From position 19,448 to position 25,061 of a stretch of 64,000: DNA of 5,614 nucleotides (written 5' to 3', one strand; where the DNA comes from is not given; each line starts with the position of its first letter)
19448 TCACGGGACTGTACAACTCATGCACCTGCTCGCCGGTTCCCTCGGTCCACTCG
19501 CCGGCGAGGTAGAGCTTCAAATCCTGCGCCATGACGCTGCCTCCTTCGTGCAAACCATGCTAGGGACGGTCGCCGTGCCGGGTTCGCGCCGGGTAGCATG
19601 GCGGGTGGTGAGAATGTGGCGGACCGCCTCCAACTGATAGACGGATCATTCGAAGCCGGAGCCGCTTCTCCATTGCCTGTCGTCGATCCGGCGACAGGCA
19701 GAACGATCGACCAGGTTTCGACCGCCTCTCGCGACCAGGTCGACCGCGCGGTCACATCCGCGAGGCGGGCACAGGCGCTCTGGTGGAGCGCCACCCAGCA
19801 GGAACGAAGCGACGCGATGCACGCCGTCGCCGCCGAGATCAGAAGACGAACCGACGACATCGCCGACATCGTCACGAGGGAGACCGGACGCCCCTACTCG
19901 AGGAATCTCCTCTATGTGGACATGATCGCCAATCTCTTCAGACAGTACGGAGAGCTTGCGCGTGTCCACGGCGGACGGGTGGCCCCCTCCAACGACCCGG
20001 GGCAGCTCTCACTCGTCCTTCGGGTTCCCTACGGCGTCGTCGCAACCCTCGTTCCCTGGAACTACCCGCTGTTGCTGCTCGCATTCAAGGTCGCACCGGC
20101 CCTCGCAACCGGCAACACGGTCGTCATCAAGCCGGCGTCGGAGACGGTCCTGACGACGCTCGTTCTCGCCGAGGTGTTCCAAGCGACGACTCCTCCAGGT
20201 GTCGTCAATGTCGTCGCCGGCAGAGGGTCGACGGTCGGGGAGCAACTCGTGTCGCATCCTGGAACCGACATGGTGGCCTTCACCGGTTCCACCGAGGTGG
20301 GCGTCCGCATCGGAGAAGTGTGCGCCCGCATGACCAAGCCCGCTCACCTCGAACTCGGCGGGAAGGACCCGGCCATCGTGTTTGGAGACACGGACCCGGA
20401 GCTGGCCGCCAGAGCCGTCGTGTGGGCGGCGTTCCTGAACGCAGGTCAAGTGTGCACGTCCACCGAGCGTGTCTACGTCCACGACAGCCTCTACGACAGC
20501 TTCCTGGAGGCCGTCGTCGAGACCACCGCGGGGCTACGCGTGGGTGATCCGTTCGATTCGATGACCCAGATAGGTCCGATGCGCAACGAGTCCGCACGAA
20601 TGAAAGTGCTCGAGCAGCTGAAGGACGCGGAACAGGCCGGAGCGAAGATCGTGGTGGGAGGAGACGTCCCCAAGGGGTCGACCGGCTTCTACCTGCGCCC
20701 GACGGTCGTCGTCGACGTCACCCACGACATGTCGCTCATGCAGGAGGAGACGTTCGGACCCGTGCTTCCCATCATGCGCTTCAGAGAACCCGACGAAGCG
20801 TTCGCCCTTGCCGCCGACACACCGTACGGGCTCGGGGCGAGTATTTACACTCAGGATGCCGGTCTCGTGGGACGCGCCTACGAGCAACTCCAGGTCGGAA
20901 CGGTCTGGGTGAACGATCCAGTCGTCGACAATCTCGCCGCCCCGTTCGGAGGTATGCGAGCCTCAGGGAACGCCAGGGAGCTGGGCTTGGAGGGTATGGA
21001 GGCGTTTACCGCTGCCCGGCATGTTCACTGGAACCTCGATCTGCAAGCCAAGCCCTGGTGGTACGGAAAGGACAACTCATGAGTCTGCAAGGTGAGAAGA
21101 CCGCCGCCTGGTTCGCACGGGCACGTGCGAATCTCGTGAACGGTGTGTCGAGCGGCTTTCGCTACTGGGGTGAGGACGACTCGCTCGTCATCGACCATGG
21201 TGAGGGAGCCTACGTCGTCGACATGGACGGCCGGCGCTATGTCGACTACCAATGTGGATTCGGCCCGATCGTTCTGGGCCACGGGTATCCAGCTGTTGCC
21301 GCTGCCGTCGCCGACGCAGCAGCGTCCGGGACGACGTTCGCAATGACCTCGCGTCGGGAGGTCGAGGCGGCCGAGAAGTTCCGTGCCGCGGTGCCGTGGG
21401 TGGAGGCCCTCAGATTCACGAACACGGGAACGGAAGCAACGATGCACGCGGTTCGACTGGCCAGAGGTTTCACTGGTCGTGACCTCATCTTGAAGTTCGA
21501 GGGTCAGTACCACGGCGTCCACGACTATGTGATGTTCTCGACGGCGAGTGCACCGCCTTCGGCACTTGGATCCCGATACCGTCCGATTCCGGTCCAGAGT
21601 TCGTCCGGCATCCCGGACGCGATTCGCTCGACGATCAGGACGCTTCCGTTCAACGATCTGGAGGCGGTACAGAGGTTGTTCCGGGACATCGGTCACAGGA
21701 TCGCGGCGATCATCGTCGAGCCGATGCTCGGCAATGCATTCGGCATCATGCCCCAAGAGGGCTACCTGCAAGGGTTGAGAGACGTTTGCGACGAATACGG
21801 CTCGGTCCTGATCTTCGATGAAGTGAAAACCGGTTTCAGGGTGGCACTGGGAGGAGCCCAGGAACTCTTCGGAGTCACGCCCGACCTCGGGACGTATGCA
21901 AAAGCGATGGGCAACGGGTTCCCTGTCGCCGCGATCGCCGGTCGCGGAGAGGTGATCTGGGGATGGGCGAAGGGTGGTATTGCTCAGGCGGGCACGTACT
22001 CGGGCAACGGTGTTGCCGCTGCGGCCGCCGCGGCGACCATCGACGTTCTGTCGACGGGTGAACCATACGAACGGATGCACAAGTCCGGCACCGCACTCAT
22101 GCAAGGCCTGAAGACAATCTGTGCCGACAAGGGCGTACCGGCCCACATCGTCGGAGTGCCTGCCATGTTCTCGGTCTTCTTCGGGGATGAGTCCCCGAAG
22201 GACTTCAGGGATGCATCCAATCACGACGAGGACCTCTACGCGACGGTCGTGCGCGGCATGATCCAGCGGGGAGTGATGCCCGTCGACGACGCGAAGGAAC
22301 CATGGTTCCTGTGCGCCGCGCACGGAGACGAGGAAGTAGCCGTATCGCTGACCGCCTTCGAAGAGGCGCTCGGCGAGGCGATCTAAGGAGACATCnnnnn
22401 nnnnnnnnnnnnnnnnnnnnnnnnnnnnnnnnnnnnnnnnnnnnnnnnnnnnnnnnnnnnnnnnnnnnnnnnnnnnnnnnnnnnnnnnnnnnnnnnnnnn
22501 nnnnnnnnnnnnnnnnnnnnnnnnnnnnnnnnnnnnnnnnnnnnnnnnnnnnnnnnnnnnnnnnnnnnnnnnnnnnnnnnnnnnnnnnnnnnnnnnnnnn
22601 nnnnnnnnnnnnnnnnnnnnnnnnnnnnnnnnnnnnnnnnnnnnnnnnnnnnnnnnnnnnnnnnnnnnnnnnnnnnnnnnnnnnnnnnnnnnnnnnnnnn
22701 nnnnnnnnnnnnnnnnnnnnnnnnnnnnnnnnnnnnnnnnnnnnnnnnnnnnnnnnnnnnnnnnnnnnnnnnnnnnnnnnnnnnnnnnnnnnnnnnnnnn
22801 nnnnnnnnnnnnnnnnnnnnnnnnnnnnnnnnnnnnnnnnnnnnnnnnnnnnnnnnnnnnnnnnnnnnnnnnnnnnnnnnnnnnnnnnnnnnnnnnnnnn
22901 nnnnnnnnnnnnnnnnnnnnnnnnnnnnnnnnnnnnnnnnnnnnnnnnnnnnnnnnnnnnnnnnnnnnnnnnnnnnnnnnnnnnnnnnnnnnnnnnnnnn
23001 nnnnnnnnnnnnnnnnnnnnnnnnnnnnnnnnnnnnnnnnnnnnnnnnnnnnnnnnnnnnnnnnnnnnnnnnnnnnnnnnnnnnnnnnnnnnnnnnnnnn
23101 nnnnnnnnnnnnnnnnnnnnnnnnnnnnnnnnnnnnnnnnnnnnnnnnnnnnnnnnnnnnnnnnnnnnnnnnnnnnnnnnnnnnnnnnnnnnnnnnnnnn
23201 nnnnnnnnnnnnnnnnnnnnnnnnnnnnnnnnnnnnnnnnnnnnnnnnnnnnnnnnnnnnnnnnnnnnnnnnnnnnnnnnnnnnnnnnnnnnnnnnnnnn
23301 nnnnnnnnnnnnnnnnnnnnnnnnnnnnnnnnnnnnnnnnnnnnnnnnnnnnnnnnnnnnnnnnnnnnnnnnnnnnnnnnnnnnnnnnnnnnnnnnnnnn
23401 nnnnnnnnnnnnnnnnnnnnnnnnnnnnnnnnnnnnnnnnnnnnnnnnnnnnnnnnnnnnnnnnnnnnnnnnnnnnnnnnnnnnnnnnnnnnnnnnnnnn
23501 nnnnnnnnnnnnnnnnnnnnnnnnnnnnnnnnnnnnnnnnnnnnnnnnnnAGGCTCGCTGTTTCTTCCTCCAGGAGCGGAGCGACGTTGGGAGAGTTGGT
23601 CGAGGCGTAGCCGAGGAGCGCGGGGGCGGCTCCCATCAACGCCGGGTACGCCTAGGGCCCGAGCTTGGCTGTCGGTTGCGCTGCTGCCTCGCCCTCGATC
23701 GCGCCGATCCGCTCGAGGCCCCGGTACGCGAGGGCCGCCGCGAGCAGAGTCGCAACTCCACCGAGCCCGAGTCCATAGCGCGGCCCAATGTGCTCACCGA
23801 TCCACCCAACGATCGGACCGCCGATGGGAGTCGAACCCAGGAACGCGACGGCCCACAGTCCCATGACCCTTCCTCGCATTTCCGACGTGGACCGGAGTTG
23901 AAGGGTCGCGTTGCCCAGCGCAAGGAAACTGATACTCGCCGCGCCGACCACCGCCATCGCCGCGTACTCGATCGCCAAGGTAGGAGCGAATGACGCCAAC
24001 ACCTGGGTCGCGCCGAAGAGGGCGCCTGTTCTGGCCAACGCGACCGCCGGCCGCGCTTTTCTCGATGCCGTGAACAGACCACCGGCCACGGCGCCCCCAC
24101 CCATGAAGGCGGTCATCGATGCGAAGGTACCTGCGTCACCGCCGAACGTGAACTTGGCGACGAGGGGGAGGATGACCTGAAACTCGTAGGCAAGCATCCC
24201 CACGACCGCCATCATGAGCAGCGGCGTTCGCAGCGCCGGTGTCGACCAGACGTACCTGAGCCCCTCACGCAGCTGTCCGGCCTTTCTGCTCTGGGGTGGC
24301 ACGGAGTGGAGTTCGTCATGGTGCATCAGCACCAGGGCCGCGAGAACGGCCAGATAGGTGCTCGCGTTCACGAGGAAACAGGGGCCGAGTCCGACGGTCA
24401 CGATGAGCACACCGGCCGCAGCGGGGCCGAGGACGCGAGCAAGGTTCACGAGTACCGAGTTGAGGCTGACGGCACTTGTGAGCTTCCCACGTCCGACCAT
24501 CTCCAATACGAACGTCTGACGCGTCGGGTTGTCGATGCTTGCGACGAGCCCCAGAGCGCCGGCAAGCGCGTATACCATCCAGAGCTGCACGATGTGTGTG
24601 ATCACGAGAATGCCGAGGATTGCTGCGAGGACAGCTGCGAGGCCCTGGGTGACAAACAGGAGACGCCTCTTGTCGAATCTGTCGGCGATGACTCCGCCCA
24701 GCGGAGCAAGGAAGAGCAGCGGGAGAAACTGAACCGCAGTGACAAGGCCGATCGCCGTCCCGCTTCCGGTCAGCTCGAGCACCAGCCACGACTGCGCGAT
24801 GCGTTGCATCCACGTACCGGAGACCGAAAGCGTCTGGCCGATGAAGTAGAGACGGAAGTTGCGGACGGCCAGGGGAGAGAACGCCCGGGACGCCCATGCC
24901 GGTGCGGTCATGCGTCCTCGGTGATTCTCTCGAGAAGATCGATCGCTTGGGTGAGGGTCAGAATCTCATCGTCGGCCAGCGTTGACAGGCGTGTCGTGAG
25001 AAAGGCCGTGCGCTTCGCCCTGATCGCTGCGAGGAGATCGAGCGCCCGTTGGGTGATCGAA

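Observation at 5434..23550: Dense polyamine / amino-aldehyde catabolic island with five aldehyde dehydrogenase paralogs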

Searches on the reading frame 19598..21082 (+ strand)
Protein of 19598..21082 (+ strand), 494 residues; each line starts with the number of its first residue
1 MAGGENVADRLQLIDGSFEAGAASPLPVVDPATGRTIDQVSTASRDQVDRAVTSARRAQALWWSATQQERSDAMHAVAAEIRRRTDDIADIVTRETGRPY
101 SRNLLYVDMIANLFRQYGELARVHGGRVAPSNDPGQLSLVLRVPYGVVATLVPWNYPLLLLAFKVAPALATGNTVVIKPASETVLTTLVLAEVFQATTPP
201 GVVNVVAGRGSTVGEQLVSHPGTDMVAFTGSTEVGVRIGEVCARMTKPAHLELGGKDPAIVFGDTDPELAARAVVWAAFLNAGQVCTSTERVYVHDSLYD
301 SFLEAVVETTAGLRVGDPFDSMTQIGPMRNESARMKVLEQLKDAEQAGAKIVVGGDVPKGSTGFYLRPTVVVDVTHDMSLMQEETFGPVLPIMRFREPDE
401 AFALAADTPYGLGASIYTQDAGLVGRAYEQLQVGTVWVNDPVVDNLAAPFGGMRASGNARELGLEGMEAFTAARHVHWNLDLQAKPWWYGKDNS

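Call 6: search_protein_families(library=pfam, proteins=[window:19598-21082:+], max_evalue=0.00001)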
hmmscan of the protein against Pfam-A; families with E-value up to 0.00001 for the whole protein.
window:19598-21082:+ (494 aa): 1 family
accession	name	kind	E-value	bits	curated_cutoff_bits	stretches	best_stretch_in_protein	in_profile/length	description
PF00171.27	Aldedh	-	1.7e-157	525.1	23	1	24-476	7-461/461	Aldehyde dehydrogenase family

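Call 8: search_protein_families(library=ncbifam, proteins=[window:19598-21082:+], max_evalue=1e-10)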
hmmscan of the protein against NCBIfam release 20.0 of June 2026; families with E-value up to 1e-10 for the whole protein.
window:19598-21082:+ (494 aa): 42 families (the best 25 are shown)
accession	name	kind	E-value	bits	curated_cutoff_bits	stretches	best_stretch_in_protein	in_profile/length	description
NF010000.0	PRK13473.1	subfamily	9.9e-136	453.1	615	1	12-479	5-473/475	aminobutyraldehyde dehydrogenase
TIGR01804.1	BADH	equivalog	9.3e-124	413.4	668.6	1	14-472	2-465/467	betaine-aldehyde dehydrogenase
TIGR03216.1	OH_muco_semi_DH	equivalog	1.8e-116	389.6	693.25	1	13-476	4-477/481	2-hydroxymuconic semialdehyde dehydrogenase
NF045735.1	PaDhStyDPseudo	equivalog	2.5e-114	382.6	850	1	13-476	6-479/483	phenylacetaldehyde dehydrogenase StyD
NF009725.0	PRK13252.1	equivalog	3e-114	382.1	593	1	12-481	9-482/488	betaine-aldehyde dehydrogenase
TIGR02299.1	HpaE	equivalog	3.6e-114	382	638.35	1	13-482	4-480/488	5-carboxymethyl-2-hydroxymuconate semialdehyde dehydrogenase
NF007497.0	PRK10090.1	equivalog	1.3e-113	380.4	500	1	12-476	9-475/480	aldehyde dehydrogenase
TIGR01780.1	SSADH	subfamily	3.8e-113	378.8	646.35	1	28-472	1-446/448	succinate-semialdehyde dehydrogenase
NF006916.0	PRK09407.1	equivalog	7.5e-110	368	521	1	11-477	21-491/526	succinic semialdehyde dehydrogenase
NF042993.1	AlphKGSA_gudD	equivalog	2.9e-109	366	770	1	26-476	21-478/481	alpha-ketoglutaric semialdehyde dehydrogenase GucD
NF045736.1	PaDhStyDRhodo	equivalog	4.3e-107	358.6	800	1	14-475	7-474/479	phenylacetaldehyde dehydrogenase StyD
TIGR03374.1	ABALDH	equivalog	3.4e-106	355.9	909.3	1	13-476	5-469/472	aminobutyraldehyde dehydrogenase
NF040648.1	lactal_redase_Meth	equivalog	7e-106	355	650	1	13-461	2-445/463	lactaldehyde dehydrogenase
NF052305.1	DioxValDhHalo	equivalog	1.4e-104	350.7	750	1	14-478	9-481/483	2,5-dioxovalerate dehydrogenase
NF040792.1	glyc_ald_dh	equivalog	5.4e-98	329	760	1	14-472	5-467/488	D-glyceraldehyde dehydrogenase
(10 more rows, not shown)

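Call 21: search_solved_structures(query=window:19598-21082:+, max_evalue=1e-80)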
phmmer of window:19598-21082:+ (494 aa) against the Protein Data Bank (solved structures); distinct sequences matched with E-value up to 1e-80: 120 (the best 60 are shown).
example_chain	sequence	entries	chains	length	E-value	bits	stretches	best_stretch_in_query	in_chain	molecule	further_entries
4v3f_A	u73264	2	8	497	2.2e-101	343.1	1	12-489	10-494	BETAINE ALDEHYDE DEHYDROGENASE, CHLOROPLASTIC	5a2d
4a0m_A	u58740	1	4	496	2.5e-101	342.9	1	12-489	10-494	BETAINE ALDEHYDE DEHYDROGENASE, CHLOROPLASTIC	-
4v37_A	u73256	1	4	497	4e-100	339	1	12-489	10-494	BETAINE ALDEHYDE DEHYDROGENASE, CHLOROPLASTIC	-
4o6r_A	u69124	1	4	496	9.3e-98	331.2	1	13-486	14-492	Aldehyde Dehydrogenase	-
3iwj_A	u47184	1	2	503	6.7e-97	328.3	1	11-489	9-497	Putative aminoaldehyde dehydrogenase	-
1cw3_A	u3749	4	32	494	1e-96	327.7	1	20-476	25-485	MITOCHONDRIAL ALDEHYDE DEHYDROGENASE | ALDEHYDE DEHYDROGENASE, MITOCHONDRIAL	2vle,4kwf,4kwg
1zum_A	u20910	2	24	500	1.1e-96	327.7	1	20-476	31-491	Aldehyde dehydrogenase | Aldehyde dehydrogenase, mitochondrial precursor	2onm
1nzx_A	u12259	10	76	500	1.1e-96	327.7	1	20-476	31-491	Aldehyde dehydrogenase | Aldehyde dehydrogenase, mitochondrial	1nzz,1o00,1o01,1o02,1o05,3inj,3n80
5l13_A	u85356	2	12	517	1.2e-96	327.5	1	20-476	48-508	Aldehyde dehydrogenase, mitochondrial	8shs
4o5h_A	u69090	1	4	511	1.6e-96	327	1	19-479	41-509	Phenylacetaldehyde dehydrogenase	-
4fr8_A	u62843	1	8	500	2e-96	326.7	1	20-476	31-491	Aldehyde dehydrogenase, mitochondrial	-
2onn_A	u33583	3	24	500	3.8e-96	325.8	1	20-476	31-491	Aldehyde dehydrogenase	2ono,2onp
3n81_A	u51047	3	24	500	5.3e-96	325.4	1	20-476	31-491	Aldehyde dehydrogenase, mitochondrial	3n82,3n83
4go4_A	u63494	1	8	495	7.4e-96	324.9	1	13-487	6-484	Putative gamma-hydroxymuconic semialdehyde dehydrogenase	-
4go3_A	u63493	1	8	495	7.7e-96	324.8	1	13-487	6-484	Putative gamma-hydroxymuconic semialdehyde dehydrogenase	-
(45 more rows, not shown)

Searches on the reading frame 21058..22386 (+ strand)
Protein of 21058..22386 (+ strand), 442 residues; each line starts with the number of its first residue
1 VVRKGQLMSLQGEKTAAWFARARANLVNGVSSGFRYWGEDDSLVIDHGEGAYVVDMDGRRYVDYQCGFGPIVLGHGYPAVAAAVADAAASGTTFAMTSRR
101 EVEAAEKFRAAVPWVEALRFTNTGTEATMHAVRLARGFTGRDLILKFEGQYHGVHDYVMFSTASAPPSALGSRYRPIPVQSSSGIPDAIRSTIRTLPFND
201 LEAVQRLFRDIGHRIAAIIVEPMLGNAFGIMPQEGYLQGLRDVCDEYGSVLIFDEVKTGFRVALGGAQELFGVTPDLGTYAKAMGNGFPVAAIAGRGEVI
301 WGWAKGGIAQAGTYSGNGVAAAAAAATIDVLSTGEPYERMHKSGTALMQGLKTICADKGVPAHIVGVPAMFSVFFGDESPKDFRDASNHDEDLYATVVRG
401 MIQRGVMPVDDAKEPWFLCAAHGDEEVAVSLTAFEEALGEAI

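Call 6: search_protein_families(library=pfam, proteins=[window:21058-22386:+], max_evalue=0.00001)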
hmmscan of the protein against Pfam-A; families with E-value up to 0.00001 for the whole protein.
window:21058-22386:+ (442 aa): 1 family
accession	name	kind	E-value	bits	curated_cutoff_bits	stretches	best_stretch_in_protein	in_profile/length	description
PF00202.27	Aminotran_3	-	4e-67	227.1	30.5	1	43-388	11-358/403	Aminotransferase class-III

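Call 8: search_protein_families(library=ncbifam, proteins=[window:21058-22386:+], max_evalue=1e-10)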
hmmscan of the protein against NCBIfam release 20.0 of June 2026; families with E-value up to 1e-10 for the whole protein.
window:21058-22386:+ (442 aa): 68 families (the best 25 are shown)
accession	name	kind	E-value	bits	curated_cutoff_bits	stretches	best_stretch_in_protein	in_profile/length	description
NF041362.1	GntE_guanitoxin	equivalog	5.9e-153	509.4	525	1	9-429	2-424/426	guanitoxin biosynthesis PLP-dependent transaminase GntE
NF000818.0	PRK00062.1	subfamily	3.4e-126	421.4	398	1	13-439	4-425/429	glutamate-1-semialdehyde 2,1-aminomutase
TIGR00713.1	hemL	equivalog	1.6e-120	402.6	527.3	1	16-438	3-420/423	glutamate-1-semialdehyde 2,1-aminomutase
NF009055.0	PRK12389.1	equivalog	3.1e-104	349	637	1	13-438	4-425/431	glutamate-1-semialdehyde 2,1-aminomutase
NF001864.0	PRK00615.1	equivalog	2.2e-76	257.2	706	1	46-438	40-426/433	glutamate-1-semialdehyde aminotransferase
NF004856.0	PRK06209.1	equivalog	2.5e-72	243.8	486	1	39-438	38-413/450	glutamate-1-semialdehyde 2,1-aminomutase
NF005993.0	PRK08117.1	subfamily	2.5e-57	194.4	574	1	42-382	26-374/433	aspartate aminotransferase family protein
NF005453.0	PRK07046.1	subfamily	2.5e-55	187.9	425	1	14-440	29-450/453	transaminase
NF004426.0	PRK05769.1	equivalog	1.1e-50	172.7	552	1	12-407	14-404/441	acetyl ornithine aminotransferase family protein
TIGR00707.1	argD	subfamily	1.2e-50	172.4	410.05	1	42-379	10-333/381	acetylornithine/succinylornithine family transaminase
TIGR00700.1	GABAtrnsam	equivalog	5.9e-48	163.5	506.65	1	43-379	17-361/420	4-aminobutyrate--2-oxoglutarate transaminase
NF005692.0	PRK07495.1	equivalog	6.9e-48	163.3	724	1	42-379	23-362/425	4-aminobutyrate--2-oxoglutarate transaminase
NF004718.0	PRK06062.1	subfamily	8.2e-47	159.7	472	1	38-438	35-446/454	hypothetical protein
NF005985.0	PRK08088.1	equivalog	1.6e-46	158.9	713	1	41-383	23-367/426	4-aminobutyrate--2-oxoglutarate transaminase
NF005272.0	PRK06777.1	equivalog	5.4e-45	153.7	725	1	46-378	27-361/421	4-aminobutyrate--2-oxoglutarate transaminase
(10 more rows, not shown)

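Call 12: search_solved_structures(query=window:21058-22386:+, max_evalue=0.001)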
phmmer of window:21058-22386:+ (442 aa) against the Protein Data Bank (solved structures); distinct sequences matched with E-value up to 0.001: 197 (the best 60 are shown).
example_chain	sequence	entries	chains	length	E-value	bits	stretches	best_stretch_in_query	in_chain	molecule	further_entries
5i92_A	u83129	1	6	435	1.7e-90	307.2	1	17-438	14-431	Glutamate-1-semialdehyde 2,1-aminomutase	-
6w80_A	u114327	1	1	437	2.6e-90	306.6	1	13-435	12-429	Glutamate-1-semialdehyde 2,1-aminomutase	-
2e7u_A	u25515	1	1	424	3.5e-89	302.8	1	16-438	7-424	Glutamate-1-semialdehyde 2,1-aminomutase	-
3bs8_A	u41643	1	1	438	1.3e-87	297.6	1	13-440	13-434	Glutamate-1-semialdehyde 2,1-aminomutase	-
2cfb_A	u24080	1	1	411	4.5e-84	286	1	29-436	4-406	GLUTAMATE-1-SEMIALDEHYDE 2,1-AMINOMUTASE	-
4e77_A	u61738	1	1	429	4.1e-83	282.8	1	16-433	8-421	Glutamate-1-semialdehyde 2,1-aminomutase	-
2gsa_A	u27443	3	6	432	4.9e-83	282.6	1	17-434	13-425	GLUTAMATE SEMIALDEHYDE AMINOTRANSFERASE | PROTEIN (GLUTAMATE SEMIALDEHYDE AMINOTRANSFERASE)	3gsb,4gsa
2hoy_A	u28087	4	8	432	9.9e-83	281.6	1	17-434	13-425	Glutamate-1-semialdehyde 2,1-aminomutase (GSAM) apo-form | Glutamate-1-semialdehyde 2,1-aminomutase (GSAM) pmp-form | Glutamate-1-semialdehyde 2,1-aminomutase (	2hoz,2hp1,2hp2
3fqa_A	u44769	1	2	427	1.1e-82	281.4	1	17-434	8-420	Glutamate-1-semialdehyde 2,1-aminomutase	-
3fq7_A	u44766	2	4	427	1.1e-82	281.4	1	17-434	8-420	Glutamate-1-semialdehyde 2,1-aminomutase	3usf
3fq8_A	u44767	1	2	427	2.2e-82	280.4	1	17-434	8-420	Glutamate-1-semialdehyde 2,1-aminomutase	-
3k28_A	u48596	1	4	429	1.1e-81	278.1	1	13-439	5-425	Glutamate-1-semialdehyde 2,1-aminomutase 2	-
3l44_A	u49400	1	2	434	3.8e-81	276.3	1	15-436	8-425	Glutamate-1-semialdehyde 2,1-aminomutase 1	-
2epj_A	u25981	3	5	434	1e-78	268.3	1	11-434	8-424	Glutamate-1-semialdehyde 2,1-aminomutase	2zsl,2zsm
5hdm_A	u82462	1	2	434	2.2e-77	263.9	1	14-439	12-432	Glutamate-1-semialdehyde 2,1-aminomutase 1, chloroplastic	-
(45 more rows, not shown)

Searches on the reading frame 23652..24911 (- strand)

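Call 6: search_protein_families(library=pfam, proteins=[window:23652-24911:-], max_evalue=0.00001)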
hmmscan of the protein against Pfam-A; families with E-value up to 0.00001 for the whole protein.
window:23652-24911:- (419 aa): 2 families
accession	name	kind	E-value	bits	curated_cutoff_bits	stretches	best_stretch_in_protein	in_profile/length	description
PF05977.19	MFS_3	-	1e-61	209.4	27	1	10-397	3-392/524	Transmembrane secretion effector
PF07690.21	MFS_1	-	5.4e-33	114.8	33.4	2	23-295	2-276/347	Major Facilitator Superfamily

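Call 8: search_protein_families(library=ncbifam, proteins=[window:23652-24911:-], max_evalue=1e-10)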
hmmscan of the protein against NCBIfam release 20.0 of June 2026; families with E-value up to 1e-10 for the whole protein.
window:23652-24911:- (419 aa): 8 families
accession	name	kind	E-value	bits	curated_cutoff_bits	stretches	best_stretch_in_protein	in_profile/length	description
TIGR00900.1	2A0121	subfamily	2.4e-49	168.6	319.6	1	19-376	1-364/364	H+ Antiporter protein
NF007792.0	PRK10489.1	equivalog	6.9e-33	114.3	324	1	17-404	17-404/419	enterobactin transporter EntS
NF012178.0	tet_MFS_V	exception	6.6e-22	78.2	640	1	12-395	3-394/409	tetracycline efflux MFS transporter Tet(V)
NF052575.1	MFS_efflux_Tap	equivalog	4.9e-19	68.6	625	1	28-374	15-370/401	multidrug efflux MFS transporter Tap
NF000051.1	macrolide_MefB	exception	1.6e-15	56.9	800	1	18-395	10-392/409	macrolide efflux MFS transporter Mef(B)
NF000246.1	macrolide_MefC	exception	1.2e-12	47.6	870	1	23-398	14-397/407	macrolide efflux MFS transporter Mef(C)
NF000245.1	macrolide_MefA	exception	1.5e-11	44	675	1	19-389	11-387/405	macrolide efflux MFS transporter Mef(A)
NF006386.0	PRK08633.1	equivalog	5.6e-11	40.9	1221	1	51-351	46-361/1147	acyl-[ACP]--phospholipid O-acyltransferase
